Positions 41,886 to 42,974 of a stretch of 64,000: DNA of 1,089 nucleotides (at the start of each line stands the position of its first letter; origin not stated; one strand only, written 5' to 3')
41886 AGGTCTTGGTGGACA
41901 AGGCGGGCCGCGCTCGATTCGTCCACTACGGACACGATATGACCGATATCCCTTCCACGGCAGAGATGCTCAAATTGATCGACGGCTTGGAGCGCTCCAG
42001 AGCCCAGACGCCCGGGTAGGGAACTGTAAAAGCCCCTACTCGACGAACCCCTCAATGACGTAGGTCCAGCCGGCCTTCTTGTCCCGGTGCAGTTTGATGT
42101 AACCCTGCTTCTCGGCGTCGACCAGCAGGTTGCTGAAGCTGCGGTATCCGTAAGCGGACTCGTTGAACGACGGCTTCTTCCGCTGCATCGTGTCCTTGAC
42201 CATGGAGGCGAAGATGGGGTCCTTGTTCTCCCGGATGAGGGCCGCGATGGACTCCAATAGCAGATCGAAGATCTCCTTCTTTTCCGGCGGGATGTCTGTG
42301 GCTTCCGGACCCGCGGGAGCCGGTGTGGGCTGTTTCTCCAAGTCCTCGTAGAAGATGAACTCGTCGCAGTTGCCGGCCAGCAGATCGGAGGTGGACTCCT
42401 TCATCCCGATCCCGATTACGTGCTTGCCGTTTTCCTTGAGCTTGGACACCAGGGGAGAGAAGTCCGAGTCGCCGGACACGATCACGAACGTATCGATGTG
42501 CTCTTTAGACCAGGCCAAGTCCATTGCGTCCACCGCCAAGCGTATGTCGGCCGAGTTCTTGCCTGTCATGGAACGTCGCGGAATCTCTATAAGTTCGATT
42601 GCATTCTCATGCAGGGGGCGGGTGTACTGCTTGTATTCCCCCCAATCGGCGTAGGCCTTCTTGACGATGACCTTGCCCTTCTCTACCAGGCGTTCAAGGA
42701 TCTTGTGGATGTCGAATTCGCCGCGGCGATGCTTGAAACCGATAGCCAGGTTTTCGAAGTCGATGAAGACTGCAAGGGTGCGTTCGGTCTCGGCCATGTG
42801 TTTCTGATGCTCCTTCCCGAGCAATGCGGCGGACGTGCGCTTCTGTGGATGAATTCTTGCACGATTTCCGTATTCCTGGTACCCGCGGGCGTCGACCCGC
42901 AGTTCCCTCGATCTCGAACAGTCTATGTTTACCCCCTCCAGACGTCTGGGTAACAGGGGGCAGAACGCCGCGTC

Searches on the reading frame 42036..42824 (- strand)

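Call 65: search_protein_families(library=pfam, proteins=[window:42036-42824:-], max_evalue=0.00001)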
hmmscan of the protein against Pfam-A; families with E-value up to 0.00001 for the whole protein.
window:42036-42824:- (262 aa): 2 families
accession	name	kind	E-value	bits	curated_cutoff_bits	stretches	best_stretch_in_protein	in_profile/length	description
PF01936.24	NYN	-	3.1e-38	132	24.2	1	17-159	2-144/145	NYN domain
PF12872.13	OST-HTH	-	7.5e-06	26.2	23.8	0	192-234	8-52/71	OST-HTH/LOTUS domain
